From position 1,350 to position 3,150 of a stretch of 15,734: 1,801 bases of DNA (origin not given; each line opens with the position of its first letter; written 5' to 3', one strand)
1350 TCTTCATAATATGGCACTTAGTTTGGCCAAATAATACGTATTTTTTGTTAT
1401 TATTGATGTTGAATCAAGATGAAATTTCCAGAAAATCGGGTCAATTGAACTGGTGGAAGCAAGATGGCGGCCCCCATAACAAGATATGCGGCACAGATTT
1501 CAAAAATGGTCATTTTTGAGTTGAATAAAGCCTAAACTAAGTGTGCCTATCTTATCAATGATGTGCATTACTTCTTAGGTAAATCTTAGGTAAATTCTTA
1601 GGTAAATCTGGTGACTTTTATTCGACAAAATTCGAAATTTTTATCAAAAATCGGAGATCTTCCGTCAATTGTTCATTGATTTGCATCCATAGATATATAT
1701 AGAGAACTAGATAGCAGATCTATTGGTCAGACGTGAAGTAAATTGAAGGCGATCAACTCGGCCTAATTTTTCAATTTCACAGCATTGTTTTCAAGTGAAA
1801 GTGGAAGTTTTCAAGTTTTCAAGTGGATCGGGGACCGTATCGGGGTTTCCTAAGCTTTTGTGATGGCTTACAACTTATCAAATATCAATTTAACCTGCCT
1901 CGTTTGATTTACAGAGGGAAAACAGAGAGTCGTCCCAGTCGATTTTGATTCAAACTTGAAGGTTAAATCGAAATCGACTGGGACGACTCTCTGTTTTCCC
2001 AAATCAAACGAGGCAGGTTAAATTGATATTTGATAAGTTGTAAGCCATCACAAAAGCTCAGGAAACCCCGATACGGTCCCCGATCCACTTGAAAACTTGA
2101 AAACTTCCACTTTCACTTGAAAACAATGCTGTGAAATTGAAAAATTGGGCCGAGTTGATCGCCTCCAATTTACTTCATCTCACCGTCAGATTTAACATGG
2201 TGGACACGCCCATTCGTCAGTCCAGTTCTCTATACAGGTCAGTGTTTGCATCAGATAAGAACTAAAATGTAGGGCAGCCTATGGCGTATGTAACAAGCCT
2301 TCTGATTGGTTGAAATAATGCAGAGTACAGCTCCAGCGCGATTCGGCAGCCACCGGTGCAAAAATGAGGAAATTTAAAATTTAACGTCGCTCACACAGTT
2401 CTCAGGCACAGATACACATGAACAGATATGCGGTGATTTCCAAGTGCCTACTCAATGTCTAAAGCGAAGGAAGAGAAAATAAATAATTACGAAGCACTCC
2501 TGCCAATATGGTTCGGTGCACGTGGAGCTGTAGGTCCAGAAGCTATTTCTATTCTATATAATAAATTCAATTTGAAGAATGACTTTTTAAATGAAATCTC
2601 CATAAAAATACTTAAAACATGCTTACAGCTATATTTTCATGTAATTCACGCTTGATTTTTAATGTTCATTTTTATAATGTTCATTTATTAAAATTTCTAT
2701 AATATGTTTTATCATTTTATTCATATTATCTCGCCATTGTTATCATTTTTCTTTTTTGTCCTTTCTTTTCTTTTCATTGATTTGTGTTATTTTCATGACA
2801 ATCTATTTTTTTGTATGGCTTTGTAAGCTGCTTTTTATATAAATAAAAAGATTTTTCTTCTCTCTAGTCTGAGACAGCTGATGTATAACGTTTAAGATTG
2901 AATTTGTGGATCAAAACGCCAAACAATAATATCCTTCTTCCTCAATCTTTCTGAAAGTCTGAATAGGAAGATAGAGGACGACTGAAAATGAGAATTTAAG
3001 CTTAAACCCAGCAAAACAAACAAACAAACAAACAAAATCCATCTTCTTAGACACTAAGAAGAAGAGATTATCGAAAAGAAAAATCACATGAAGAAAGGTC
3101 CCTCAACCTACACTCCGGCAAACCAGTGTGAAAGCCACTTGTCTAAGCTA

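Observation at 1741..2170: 430-bp near-perfect palindrome with internal 'ttttcaagt' sub-repeats (foldback element?)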

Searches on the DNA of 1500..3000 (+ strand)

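Call 22: search_rna_families(source=window, start=1500, end=3000, threshold=evalue, max_evalue=1)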
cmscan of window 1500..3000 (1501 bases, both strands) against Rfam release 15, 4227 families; matches with E-value up to 1: 6.
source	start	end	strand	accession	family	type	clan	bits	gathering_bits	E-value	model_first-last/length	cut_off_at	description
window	1916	2001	-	RF03923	mir-964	Gene; miRNA;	-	42.5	100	5.5e-07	1-90/90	no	mir-964 microRNA precursor family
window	1916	2000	-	RF00641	mir-154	Gene; miRNA;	CL00149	32.5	52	0.00039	1-82/82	no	mir-154 microRNA precursor family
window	1866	2065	-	RF03922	MIR2119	Gene; miRNA;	-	32.1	73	0.056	1-188/188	no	MIR2119 microRNA precursor family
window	1888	2023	+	RF03984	MIR2933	Gene; miRNA;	-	31.9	70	0.00017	1-112/112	no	MIR2933 microRNA precursor family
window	1928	1986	+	RF00265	SNORA69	Gene; snRNA; snoRNA; HACA-box;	-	23.7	47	0.21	65-126/132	no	Small nucleolar RNA SNORA69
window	2820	2896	-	RF00183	G-CSF_SLDE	Cis-reg;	-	21.2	45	0.32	1-96/96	no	G-CSF factor stem-loop destabilising element (SLDE)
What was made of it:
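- On miRNA / hairpin-RNA gene: These are generic hairpin matches (call 22).
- Sub-threshold Rfam miRNA hits fall on the centre (call 22). All Rfam hits are far below the gathering scores (for example 42.5 against 100 bits, call 22), and any perfect hairpin gives such hits.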

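Call 36: search_dna_similar(query=window:1700-2210:+, collection=plasmids, mode=distant, max_evalue=0.01)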
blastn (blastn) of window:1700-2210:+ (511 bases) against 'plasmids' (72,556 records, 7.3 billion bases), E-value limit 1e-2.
No match.

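Call 37: search_dna_similar(query=window:1700-2210:+, collection=phages, mode=distant, max_evalue=0.01)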
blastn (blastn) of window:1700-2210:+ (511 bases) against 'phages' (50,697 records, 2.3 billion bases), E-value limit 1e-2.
No match.

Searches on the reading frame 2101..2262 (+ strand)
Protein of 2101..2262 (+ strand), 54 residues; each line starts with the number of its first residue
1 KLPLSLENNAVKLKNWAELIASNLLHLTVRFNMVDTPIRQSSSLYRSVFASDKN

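Call 23: search_protein_families(library=pfam, proteins=[window:2101-2262:+], max_evalue=1)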
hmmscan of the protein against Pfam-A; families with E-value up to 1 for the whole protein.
seq(54 aa): 0 families

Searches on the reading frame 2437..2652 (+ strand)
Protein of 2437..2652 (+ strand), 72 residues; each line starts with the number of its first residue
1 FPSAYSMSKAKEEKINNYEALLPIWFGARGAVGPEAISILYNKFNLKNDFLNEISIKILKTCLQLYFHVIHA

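Call 23: search_protein_families(library=pfam, proteins=[window:2437-2652:+], max_evalue=1)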
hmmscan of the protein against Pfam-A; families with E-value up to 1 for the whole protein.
seq(72 aa): 1 family
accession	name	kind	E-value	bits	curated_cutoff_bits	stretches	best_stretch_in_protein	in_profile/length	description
PF22103.2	ElaD_SseL-like_N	-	0.045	14.3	27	1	30-67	29-66/108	ElaD/SseL N-terminal domain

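Call 38: search_protein_representatives(protein=window:2437-2652:+)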
Query: 72 residues. Proteins with E-value up to 0.001 (for the whole library): 4; up to 1e-10: 1; up to 1e-30: 0. The best 4 are listed.
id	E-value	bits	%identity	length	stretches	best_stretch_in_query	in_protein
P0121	4.3e-11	58.7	50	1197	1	16-72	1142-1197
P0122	2.1e-05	40.7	30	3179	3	9-60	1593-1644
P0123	1.3e-04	38.2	32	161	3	18-43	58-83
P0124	7.9e-04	35.8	32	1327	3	2-47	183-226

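Call 39: search_protein_families(library=pfam, proteins=[P0121, P0122, P0123, P0124], max_evalue=0.001)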
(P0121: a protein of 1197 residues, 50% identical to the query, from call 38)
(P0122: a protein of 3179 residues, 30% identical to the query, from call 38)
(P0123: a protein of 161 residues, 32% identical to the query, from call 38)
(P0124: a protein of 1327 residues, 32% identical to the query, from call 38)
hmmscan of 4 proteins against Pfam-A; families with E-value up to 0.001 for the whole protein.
P0121 (1197 aa): 1 family
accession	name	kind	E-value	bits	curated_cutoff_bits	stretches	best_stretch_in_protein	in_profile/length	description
PF00078.32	RVT_1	-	7.4e-34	117.7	29.6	1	530-766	6-204/205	Reverse transcriptase (RNA-dependent DNA polymerase)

P0122 (3179 aa): 2 families
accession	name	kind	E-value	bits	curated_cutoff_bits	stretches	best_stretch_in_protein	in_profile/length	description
PF06519.16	TolA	-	1.4e-10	41.7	25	0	1720-1791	25-88/96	TolA C-terminal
PF22067.2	Cep192_D3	-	0.0002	21.8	27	0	548-579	30-61/99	Cep192 domain 3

P0123 (161 aa): 1 family
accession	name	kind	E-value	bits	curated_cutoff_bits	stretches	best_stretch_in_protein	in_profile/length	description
PF02792.19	Mago_nashi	-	0.00037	20.9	27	0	64-95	5-36/142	Mago nashi protein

P0124 (1327 aa): 18 families
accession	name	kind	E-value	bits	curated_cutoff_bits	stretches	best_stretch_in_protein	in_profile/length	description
PF13573.12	SprB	-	2.5e-117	382.6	28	12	116-150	3-37/37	SprB repeat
PF18962.6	Por_Secre_tail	-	5.3e-48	161.6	27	1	1254-1325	1-75/75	Secretion system C-terminal sorting domain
PF20254.3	DMFA2_C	-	1.6e-15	57.9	27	0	595-634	45-84/374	N,N-dimethylformamidase beta subunit-like, C-terminal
PF06832.18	BiPBP_C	-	2e-15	56.9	26.8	0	1013-1057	36-83/90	Penicillin-Binding Protein C-terminus Family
PF17957.7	Big_7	-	2.1e-13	51.2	24.1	0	138-166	49-70/70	Bacterial Ig domain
PF16967.11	TcfC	-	2.5e-13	49.8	29.4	0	1273-1312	12-50/68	E-set like domain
PF17210.9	SdrD_B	-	1e-12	48.7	29.7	0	736-789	22-75/112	SdrD B-like domain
PF24421.1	Ig_J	-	1.3e-11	44.9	29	0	741-791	45-95/104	Tip attachment protein J, Ig-like domain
PF08308.17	PEGA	-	1.3e-10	41.4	20.8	0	71-92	21-42/71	PEGA domain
PF13620.12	CarboxypepD_reg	-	4.3e-09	37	32.3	0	737-787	13-63/82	Carboxypeptidase regulatory-like domain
PF16277.11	DUF4926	-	2.6e-08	33.6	29.1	0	597-625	21-46/57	Domain of unknown function (DUF4926)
PF05037.18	DUF669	-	1.6e-06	28.7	21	0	765-782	10-27/138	Protein of unknown function (DUF669)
PF13860.13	FlgD_ig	-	2.9e-05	24.4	27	0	1260-1293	11-44/79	FlgD Ig-like domain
PF23623.1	GBD_IRG7_N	-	9.1e-05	23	27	0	758-788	58-87/95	IRG7 N-terminal galactose binding domain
PF11589.14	DUF3244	-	0.00013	22.4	25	0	740-782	41-87/96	Domain of unknown function (DUF3244)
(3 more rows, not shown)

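Call 40: list_cluster_members(proteins=[P0121, P0122])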
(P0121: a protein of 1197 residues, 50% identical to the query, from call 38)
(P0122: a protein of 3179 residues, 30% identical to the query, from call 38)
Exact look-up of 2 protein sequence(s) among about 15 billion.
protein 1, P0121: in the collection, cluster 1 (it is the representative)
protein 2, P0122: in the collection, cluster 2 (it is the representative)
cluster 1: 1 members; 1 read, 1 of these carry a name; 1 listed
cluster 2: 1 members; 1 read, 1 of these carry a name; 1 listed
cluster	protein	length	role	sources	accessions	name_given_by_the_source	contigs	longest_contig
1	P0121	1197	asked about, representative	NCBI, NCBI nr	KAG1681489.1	Retrovirus-related Pol polyprotein from type-2 retrotransposable element R2DM [Nymphon ...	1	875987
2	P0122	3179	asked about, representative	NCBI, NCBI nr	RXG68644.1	hypothetical protein Avbf_00050 [Armadillidium vulgare]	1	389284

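Call 59: find_encoding_contigs(protein=P0121, flank=10000, max_places=5)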
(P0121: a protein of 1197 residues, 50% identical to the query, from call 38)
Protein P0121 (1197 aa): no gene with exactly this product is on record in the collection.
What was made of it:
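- Tried and rejected: A look-up of P0121's genomic locus was not on record (call 59).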
